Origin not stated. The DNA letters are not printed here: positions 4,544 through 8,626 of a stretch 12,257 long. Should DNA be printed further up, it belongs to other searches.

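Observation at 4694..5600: GlnE carries an N-terminal extension of about 300-400 aa with two GlnD-like ACT domains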

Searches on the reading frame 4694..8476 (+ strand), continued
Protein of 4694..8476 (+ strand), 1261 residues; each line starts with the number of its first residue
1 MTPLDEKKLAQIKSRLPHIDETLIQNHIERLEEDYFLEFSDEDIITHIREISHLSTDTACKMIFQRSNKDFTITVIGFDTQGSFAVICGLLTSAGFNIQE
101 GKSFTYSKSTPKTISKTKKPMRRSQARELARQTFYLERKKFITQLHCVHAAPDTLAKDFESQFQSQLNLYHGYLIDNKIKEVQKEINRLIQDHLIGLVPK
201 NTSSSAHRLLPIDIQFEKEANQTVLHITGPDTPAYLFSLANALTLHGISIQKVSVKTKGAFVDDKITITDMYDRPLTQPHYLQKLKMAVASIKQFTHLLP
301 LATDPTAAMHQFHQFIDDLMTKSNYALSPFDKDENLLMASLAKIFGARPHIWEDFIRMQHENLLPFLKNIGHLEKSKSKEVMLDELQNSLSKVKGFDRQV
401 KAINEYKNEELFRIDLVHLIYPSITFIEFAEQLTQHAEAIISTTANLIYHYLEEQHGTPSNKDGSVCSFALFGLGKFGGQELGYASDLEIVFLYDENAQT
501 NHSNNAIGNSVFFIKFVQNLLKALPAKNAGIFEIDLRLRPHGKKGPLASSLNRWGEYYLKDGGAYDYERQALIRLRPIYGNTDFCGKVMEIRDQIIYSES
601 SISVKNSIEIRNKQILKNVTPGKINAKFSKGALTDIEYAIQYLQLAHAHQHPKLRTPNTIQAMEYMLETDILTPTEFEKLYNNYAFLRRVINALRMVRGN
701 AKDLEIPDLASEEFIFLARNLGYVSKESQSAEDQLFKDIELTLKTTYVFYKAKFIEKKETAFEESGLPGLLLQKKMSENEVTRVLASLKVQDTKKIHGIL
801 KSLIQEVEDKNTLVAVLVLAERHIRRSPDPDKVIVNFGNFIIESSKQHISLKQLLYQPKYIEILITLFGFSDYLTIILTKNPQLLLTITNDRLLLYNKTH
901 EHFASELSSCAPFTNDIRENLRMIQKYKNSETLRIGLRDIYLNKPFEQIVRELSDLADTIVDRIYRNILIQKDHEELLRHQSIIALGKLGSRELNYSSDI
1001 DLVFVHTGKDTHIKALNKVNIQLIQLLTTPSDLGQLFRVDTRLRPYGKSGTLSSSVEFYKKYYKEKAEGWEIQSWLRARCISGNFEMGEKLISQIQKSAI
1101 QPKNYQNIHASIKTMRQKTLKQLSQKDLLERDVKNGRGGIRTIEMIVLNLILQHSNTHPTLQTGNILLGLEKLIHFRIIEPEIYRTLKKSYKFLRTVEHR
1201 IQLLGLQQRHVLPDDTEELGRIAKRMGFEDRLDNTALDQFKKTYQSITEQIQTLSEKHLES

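Call 9: find_homologous_proteins(query=window:4694-8476:+, max_evalue=1e-10)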
Query window:4694-8476:+ (1261 aa): 516 proteins with E <= 1e-10 among 8000 candidates; the best 120 are listed.
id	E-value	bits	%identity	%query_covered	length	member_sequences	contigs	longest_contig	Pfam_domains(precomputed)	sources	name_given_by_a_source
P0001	0.0e+0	2817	100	100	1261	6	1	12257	PF08335.17,PF03710.22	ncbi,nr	ncbi:hypothetical protein IID04_02785 [PVC group bacterium]|nr:hypothetical protein [PVC group bacte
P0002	0.0e+0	1246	48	99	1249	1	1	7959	PF08335.17,PF03710.22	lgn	-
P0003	0.0e+0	1142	44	100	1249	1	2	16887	PF08335.17,PF03710.22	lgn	-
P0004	0.0e+0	1074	43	99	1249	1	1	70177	PF08335.17,PF03710.22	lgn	-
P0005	7.0e-294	996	40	97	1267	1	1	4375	PF08335.17,PF03710.22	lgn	-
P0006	1.5e-285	969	40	99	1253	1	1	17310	PF08335.17,PF03710.22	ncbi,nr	ncbi:MAG: hypothetical protein HQK83_13995 [Fibrobacteria bacterium]|nr:hypothetical protein [Fibrob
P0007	1.5e-247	843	37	98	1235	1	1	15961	PF08335.17,PF03710.22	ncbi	-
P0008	4.9e-245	835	38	99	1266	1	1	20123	PF08335.17,PF03710.22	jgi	jgi:[glutamine synthetase] adenylyltransferase / [glutamine synthetase]-adenylyl-L-tyrosine phosphor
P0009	5.0e-243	828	42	72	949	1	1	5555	PF08335.17,PF03710.22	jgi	jgi:glutamate-ammonia-ligase adenylyltransferase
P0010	2.8e-242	825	36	99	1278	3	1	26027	PF08335.17,PF03710.22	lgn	-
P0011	7.7e-242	824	36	99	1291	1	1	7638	PF08335.17,PF03710.22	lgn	-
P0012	1.2e-234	800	35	98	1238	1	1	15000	PF08335.17,PF03710.22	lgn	-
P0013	3.8e-214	732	35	97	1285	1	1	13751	PF08335.17,PF03710.22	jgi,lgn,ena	-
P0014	6.8e-210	718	34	97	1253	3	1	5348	PF08335.17,PF03710.22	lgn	-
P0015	1.6e-200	687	33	97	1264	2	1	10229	PF08335.17,PF03710.22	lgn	-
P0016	4.5e-197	676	34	97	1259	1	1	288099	PF08335.17,PF03710.22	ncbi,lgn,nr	ncbi:MAG: glutamate-ammonia-ligase adenylyltransferase [Spirochaetales bacterium]|nr:glutamate-ammon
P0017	4.2e-196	672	34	56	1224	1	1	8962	PF08335.17,PF03710.22,PF24931.2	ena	-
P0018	2.2e-195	670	33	98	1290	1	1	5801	PF08335.17,PF03710.22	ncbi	-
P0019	5.3e-194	665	34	56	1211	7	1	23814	PF08335.17,PF03710.22,PF24931.2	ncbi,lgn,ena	-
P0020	4.5e-190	652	35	56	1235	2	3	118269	PF08335.17,PF03710.22,PF24931.2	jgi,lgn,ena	-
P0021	7.8e-190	652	35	55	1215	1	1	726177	PF08335.17,PF03710.22,PF24931.2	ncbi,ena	-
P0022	1.6e-186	641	34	55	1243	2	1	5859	PF08335.17,PF03710.22,PF03445.20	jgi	-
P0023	5.1e-186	639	35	55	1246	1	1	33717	PF08335.17,PF03710.22,PF01842.32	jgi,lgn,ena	-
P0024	2.7e-185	637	33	56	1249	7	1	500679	PF08335.17,PF03710.22,PF24931.2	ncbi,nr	ncbi:MAG: Glutamate-ammonia-ligase adenylyltransferase [Thermoanaerobaculia bacterium]|nr:Glutamate-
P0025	1.8e-184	634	33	55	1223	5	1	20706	PF08335.17,PF10335.15,PF03710.22,PF24931.2,PF01842.32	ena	-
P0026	2.0e-184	634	33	56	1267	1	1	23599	PF08335.17,PF03710.22,PF24931.2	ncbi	-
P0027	6.1e-184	632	33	56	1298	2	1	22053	PF08335.17,PF03710.22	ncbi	ncbi:MAG: glutamine synthetase adenylyltransferase [Planctomycetales bacterium]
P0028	1.0e-183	631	33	56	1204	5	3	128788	PF08335.17,PF03710.22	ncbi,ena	-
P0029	1.3e-183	631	34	56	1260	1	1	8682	PF08335.17,PF03710.22,PF24931.2,PF03445.20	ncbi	-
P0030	1.6e-182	627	32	95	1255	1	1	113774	PF08335.17,PF03710.22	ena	-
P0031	3.6e-182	626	34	54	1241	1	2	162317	PF08335.17,PF03710.22,PF01842.32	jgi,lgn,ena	-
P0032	2.1e-181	624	34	56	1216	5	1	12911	PF08335.17,PF03710.22,PF01842.32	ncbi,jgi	-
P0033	3.2e-181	623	34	57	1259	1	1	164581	PF08335.17,PF10335.15,PF03710.22,PF24931.2,PF01842.32,PF03445.20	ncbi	-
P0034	9.5e-181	622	33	57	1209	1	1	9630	PF08335.17,PF03710.22,PF24931.2,PF01842.32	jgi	jgi:[glutamine synthetase] adenylyltransferase / [glutamine synthetase]-adenylyl-L-tyrosine phosphor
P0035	1.2e-180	621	33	55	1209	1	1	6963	PF08335.17,PF03710.22,PF24931.2,PF01842.32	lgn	-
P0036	1.6e-180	621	32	56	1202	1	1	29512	PF08335.17,PF03710.22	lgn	-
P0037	2.3e-180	620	34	55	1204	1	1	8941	PF08335.17,PF10335.15,PF03710.22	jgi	jgi:[glutamine synthetase] adenylyltransferase / [glutamine synthetase]-adenylyl-L-tyrosine phosphor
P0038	3.3e-180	620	33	52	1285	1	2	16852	PF08335.17,PF03710.22,PF26956.1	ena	-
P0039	9.8e-180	618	34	56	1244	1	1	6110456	PF08335.17,PF03710.22,PF24931.2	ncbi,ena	-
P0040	1.5e-179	618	34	56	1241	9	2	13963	PF08335.17,PF03710.22,PF24931.2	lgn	-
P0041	3.2e-179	617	34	57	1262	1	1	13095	PF08335.17,PF03710.22,PF24931.2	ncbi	-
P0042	3.3e-179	616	34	56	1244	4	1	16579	PF08335.17,PF03710.22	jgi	jgi:glutamate-ammonia-ligase adenylyltransferase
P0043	3.4e-179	616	33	56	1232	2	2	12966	PF08335.17,PF03710.22,PF24931.2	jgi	-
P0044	4.1e-179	616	35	53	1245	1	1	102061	PF08335.17,PF10335.15,PF03710.22,PF01842.32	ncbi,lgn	-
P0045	1.3e-178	615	33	55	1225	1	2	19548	PF08335.17,PF10335.15,PF03710.22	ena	-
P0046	1.8e-178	614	35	53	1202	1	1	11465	PF08335.17,PF10335.15,PF03710.22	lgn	-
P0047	3.4e-178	613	33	56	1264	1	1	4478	PF08335.17,PF03710.22,PF24931.2,PF03445.20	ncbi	-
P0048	4.8e-178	613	34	53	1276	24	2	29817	PF08335.17,PF10335.15,PF03710.22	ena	-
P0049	5.1e-178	613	35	56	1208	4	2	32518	PF08335.17,PF03710.22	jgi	jgi:glutamate-ammonia-ligase adenylyltransferase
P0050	6.4e-178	612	35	52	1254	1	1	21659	PF08335.17,PF10335.15,PF03710.22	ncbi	-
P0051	1.1e-177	611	34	52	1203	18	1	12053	PF08335.17,PF03710.22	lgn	-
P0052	2.5e-177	610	36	52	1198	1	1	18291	PF08335.17,PF10335.15,PF03710.22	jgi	jgi:glutamate-ammonia-ligase adenylyltransferase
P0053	3.8e-177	610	33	56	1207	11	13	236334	PF08335.17,PF03710.22,PF24931.2,PF26956.1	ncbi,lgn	-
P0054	4.3e-177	609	33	56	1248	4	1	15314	PF08335.17,PF10335.15,PF03710.22,PF24931.2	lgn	-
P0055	5.4e-177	609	33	56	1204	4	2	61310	PF08335.17,PF10335.15,PF03710.22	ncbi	-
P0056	6.0e-177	609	32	56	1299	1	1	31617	PF08335.17,PF03710.22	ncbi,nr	ncbi:MAG: glutamine synthetase adenylyltransferase [Chloroflexi bacterium]|nr:glutamine synthetase a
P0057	6.5e-177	609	33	56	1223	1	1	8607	PF08335.17,PF03710.22,PF26956.1,PF03445.20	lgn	-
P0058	7.6e-177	609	34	52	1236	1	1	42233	PF08335.17,PF03710.22,PF26956.1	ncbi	-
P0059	7.8e-177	609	33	52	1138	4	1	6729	PF08335.17,PF03710.22,PF24931.2,PF26956.1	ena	-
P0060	1.6e-176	608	33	53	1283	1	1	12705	PF08335.17,PF10335.15,PF03710.22,PF01842.32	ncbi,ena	-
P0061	2.5e-176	607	33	56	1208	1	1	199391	PF08335.17,PF10335.15,PF03710.22,PF24931.2,PF03445.20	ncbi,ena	-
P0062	2.7e-176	607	35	52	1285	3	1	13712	PF08335.17,PF10335.15,PF03710.22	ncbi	-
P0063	3.9e-176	606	34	56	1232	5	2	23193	PF08335.17,PF10335.15,PF03710.22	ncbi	-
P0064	5.8e-176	606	33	55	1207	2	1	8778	PF08335.17,PF10335.15,PF03710.22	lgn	-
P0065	6.0e-176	606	34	54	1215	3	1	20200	PF08335.17,PF03710.22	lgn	-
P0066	2.2e-175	604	34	54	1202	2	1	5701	PF08335.17,PF10335.15,PF03710.22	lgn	-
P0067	2.5e-175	604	34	56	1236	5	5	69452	PF08335.17,PF03710.22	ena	-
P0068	2.5e-175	604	34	56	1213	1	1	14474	PF08335.17,PF10335.15,PF03710.22,PF24931.2,PF26956.1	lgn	-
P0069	3.0e-175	603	32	56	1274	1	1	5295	PF08335.17,PF10335.15,PF03710.22,PF01842.32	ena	-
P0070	3.3e-175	603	35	52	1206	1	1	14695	PF08335.17,PF03710.22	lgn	-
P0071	4.3e-175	603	34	56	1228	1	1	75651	PF08335.17,PF10335.15,PF03710.22,PF24931.2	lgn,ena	-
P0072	7.1e-175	602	34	52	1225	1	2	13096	PF08335.17,PF10335.15,PF03710.22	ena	-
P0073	8.8e-175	602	34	53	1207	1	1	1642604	PF08335.17,PF10335.15,PF03710.22,PF01842.32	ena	-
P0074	1.0e-174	602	32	56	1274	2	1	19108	PF08335.17,PF10335.15,PF03710.22,PF01842.32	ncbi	-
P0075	1.1e-174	602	34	56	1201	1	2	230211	PF08335.17,PF10335.15,PF03710.22,PF26956.1,PF01842.32,PF03445.20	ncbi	-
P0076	2.3e-174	600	35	56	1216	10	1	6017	PF08335.17,PF10335.15,PF03710.22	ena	-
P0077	2.8e-174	600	33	53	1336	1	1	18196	PF08335.17,PF03710.22,PF24931.2,PF26956.1,PF01842.32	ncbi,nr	ncbi:MAG TPA: glutamine synthetase adenylyltransferase [Planctomycetaceae bacterium]|nr:glutamine sy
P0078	3.3e-174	600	32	57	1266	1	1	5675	PF08335.17,PF03710.22,PF24931.2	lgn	-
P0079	4.5e-174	599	33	56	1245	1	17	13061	PF08335.17,PF10335.15,PF03710.22,PF24931.2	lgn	-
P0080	4.9e-174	599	34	52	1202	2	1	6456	PF08335.17,PF03710.22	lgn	-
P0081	7.0e-174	599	35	52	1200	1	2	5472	PF08335.17,PF10335.15,PF03710.22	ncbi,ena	-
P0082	7.5e-174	599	34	56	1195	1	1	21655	PF08335.17,PF03710.22,PF24931.2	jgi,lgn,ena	-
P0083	1.4e-173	598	33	53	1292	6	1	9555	PF08335.17,PF10335.15,PF03710.22,PF01842.32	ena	-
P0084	4.8e-173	596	33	56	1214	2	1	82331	PF08335.17,PF03710.22,PF24931.2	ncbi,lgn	-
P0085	1.1e-172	595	34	53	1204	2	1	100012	PF08335.17,PF10335.15,PF03710.22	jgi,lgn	jgi:glutamate-ammonia-ligase adenylyltransferase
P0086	1.1e-172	595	32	56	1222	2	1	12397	PF08335.17,PF10335.15,PF03710.22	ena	-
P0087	3.4e-172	593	33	57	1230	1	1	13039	PF08335.17,PF10335.15,PF03710.22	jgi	jgi:glutamate-ammonia-ligase adenylyltransferase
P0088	4.8e-172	593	32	56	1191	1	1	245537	PF08335.17,PF03710.22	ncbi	-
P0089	7.8e-172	592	33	55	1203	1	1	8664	PF08335.17,PF10335.15,PF03710.22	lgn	-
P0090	1.2e-171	591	35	53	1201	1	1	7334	PF08335.17,PF10335.15,PF03710.22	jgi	-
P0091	1.2e-171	591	32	56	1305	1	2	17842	PF08335.17,PF10335.15,PF03710.22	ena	-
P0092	4.4e-171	590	33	56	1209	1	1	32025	PF08335.17,PF10335.15,PF03710.22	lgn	-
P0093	5.7e-171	589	33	56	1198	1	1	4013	PF08335.17,PF10335.15,PF03710.22,PF24931.2,PF01842.32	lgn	-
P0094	1.2e-170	588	34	56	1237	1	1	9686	PF08335.17,PF03710.22,PF24931.2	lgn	-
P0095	2.1e-170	587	34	52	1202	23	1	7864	PF08335.17,PF03710.22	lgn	-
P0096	3.6e-170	587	34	52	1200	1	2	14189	PF08335.17,PF10335.15,PF03710.22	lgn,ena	-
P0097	5.4e-170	586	33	54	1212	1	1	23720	PF08335.17,PF10335.15,PF03710.22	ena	-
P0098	2.4e-169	584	32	87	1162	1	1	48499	PF08335.17,PF03710.22,PF01842.32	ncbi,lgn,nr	ncbi:MAG: hypothetical protein JW893_01535 [Candidatus Omnitrophica bacterium]|nr:hypothetical prote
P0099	2.7e-169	584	33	54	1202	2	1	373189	PF08335.17,PF10335.15,PF03710.22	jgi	jgi:glutamate-ammonia-ligase adenylyltransferase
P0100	5.6e-169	583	34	52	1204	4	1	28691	PF08335.17,PF10335.15,PF03710.22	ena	-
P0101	6.4e-169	582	33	56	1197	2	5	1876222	PF08335.17,PF03710.22,PF24931.2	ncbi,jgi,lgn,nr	ncbi:MAG: glutamine synthetase adenylyltransferase [Leptolinea sp.]|jgi:glutamate-ammonia-ligase ade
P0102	1.3e-168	581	31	56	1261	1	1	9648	PF08335.17,PF03710.22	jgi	jgi:glutamate-ammonia-ligase adenylyltransferase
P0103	1.9e-168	581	31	56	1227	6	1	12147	PF08335.17,PF03710.22,PF24931.2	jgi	jgi:glutamate-ammonia-ligase adenylyltransferase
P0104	3.6e-168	580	33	54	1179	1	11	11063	PF08335.17,PF03710.22,PF24931.2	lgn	-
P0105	4.7e-168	580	32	52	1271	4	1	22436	PF08335.17,PF10335.15,PF03710.22,PF26956.1,PF01842.32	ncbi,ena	-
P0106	5.7e-168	579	33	53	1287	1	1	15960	PF08335.17,PF10335.15,PF03710.22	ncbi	-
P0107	6.7e-166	572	32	56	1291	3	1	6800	PF08335.17,PF03710.22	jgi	jgi:glutamate-ammonia-ligase adenylyltransferase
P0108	1.7e-165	571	33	56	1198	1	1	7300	PF08335.17,PF03710.22,PF24931.2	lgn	-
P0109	8.3e-165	569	29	98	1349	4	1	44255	PF08335.17,PF03710.22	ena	-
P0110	1.7e-164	568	31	95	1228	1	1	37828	PF08335.17,PF03710.22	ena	-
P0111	4.4e-164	566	32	57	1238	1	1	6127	PF08335.17,PF03710.22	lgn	-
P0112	1.2e-163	565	32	53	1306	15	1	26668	PF08335.17,PF10335.15,PF03710.22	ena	-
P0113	2.0e-163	564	33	56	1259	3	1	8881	PF08335.17,PF03710.22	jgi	jgi:glutamate-ammonia-ligase adenylyltransferase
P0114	1.8e-162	561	32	95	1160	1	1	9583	PF08335.17,PF03710.22,PF01842.32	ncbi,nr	ncbi:hypothetical protein N9K06_01265 [Omnitrophica bacterium]|nr:hypothetical protein [Candidatus O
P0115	1.0e-159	552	31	57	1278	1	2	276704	PF08335.17,PF03710.22,PF24931.2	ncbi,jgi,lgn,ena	-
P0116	1.3e-159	552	31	57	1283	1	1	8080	PF08335.17,PF03710.22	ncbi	-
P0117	4.1e-157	543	30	55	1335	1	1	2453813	PF08335.17,PF10335.15,PF03710.22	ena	-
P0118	2.6e-156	541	30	93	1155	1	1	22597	PF08335.17,PF03710.22,PF01842.32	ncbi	-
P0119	3.6e-155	537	31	56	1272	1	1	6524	PF08335.17,PF03710.22,PF24931.2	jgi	jgi:glutamate-ammonia-ligase adenylyltransferase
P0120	9.5e-155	535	30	94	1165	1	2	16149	PF08335.17,PF10335.15,PF03710.22,PF01842.32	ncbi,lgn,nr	ncbi:MAG: hypothetical protein PHN49_03970 [Candidatus Omnitrophica bacterium]|nr:hypothetical prote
